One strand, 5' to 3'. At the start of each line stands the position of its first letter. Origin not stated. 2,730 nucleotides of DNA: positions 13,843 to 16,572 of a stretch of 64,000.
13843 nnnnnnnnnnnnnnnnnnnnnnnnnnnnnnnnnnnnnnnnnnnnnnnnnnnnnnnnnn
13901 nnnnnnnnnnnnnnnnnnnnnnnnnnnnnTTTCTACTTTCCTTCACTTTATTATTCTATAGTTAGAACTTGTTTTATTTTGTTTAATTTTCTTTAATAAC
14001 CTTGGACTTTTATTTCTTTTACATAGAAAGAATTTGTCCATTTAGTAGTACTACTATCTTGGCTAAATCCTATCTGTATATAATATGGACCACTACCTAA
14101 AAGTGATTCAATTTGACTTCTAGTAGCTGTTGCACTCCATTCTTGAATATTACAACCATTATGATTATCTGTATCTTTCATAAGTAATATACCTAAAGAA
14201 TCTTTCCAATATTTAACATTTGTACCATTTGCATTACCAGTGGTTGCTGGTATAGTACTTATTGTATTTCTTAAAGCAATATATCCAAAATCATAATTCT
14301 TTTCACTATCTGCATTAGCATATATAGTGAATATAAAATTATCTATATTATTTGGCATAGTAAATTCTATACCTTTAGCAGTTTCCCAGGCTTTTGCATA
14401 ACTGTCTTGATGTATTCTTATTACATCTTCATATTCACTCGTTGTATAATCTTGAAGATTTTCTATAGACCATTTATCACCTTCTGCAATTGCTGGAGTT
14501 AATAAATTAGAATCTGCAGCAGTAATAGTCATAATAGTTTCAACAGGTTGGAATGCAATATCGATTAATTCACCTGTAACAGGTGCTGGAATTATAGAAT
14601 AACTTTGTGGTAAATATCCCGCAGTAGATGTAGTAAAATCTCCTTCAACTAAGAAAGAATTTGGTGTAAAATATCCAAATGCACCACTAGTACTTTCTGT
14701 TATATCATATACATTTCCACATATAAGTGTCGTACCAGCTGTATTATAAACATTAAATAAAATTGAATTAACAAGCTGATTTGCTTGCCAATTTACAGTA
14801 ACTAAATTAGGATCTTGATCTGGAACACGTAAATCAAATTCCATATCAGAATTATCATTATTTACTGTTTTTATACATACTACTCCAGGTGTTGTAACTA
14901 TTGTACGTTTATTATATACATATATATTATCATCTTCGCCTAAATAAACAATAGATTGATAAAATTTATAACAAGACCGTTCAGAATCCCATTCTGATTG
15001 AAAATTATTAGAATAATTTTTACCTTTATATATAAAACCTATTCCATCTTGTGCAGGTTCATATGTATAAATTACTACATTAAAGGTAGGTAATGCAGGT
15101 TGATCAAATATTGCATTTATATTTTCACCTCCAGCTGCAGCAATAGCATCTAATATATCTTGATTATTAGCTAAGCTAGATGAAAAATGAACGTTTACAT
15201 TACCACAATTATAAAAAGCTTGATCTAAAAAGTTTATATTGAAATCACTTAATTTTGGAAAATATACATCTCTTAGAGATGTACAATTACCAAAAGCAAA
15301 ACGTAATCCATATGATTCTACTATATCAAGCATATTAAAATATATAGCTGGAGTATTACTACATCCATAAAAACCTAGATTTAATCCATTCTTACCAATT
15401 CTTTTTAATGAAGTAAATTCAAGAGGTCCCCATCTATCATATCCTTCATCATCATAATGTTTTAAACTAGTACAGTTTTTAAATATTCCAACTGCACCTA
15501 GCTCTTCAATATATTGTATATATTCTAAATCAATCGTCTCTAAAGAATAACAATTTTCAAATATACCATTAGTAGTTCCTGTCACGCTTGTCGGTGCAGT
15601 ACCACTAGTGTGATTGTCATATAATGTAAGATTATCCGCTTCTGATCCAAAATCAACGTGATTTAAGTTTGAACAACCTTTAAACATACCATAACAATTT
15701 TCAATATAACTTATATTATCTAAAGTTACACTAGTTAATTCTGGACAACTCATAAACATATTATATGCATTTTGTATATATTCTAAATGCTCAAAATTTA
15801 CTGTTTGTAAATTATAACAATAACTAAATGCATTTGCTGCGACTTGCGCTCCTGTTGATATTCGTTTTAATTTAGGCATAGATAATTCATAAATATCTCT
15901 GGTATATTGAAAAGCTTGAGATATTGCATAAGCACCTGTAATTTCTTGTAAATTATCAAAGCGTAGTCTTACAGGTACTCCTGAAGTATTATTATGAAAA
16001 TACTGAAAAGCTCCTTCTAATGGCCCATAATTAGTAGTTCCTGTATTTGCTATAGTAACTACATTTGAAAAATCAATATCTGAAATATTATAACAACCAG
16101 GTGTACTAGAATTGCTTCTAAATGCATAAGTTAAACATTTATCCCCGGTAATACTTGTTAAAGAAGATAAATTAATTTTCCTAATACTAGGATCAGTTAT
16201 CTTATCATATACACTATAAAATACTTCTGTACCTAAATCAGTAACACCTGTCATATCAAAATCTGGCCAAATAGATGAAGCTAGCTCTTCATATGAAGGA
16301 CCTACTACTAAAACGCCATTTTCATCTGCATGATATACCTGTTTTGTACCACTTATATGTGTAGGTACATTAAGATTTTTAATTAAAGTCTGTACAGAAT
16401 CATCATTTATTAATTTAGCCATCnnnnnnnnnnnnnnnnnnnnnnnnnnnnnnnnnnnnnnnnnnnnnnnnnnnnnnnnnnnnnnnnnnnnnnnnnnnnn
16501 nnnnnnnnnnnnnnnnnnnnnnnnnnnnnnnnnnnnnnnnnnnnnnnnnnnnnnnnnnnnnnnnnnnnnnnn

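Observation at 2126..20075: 18-kb receptor-binding supermodule: seven BspA-type LRR proteins and four fibre proteins built by N-terminal domain swapping and segmental duplication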

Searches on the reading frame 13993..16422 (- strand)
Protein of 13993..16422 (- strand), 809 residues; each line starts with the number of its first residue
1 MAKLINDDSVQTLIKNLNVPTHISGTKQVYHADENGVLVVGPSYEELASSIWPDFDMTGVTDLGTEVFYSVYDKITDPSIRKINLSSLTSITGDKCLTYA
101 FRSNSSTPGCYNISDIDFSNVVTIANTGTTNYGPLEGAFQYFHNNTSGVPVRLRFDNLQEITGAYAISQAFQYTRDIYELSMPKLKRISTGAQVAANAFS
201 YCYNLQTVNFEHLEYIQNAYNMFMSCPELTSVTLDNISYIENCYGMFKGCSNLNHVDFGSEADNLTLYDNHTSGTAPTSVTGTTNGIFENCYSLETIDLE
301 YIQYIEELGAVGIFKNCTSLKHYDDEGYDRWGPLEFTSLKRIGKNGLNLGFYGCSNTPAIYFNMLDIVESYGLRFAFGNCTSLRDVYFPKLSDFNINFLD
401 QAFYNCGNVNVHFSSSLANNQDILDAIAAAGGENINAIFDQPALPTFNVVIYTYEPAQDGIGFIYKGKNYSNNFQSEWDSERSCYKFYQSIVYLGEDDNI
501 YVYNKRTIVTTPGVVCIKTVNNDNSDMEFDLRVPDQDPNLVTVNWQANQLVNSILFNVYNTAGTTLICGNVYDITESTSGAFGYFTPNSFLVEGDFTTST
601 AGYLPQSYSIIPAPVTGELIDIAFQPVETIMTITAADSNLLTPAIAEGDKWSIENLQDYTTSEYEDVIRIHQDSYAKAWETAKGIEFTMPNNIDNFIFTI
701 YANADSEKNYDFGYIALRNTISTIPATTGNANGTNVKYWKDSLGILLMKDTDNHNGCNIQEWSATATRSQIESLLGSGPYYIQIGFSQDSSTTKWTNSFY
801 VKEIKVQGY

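Call 4: search_protein_families(library=pfam, proteins=[window:13993-16422:-], max_evalue=0.01)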
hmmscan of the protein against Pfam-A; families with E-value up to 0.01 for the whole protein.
window:13993-16422:- (809 aa): 1 family
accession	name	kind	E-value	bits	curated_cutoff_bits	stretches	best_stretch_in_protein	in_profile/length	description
PF13306.12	LRR_5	-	7.5e-14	52.2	27.7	1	169-261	6-89/127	BspA type Leucine rich repeat region (6 copies)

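Call 5: search_protein_families(library=phrogs, proteins=[window:13993-16422:-], max_evalue=0.001)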
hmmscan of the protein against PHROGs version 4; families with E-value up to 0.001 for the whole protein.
window:13993-16422:- (809 aa): 1 family
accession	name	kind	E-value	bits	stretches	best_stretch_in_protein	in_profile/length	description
phrog_29123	-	unknown function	0.00088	19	0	190-254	167-233/459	-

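Call 91: search_protein_families(library=ncbifam, proteins=[window:13993-16422:-], max_evalue=0.01)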
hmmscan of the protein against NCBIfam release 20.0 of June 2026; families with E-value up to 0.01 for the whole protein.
window:13993-16422:- (809 aa): 0 families
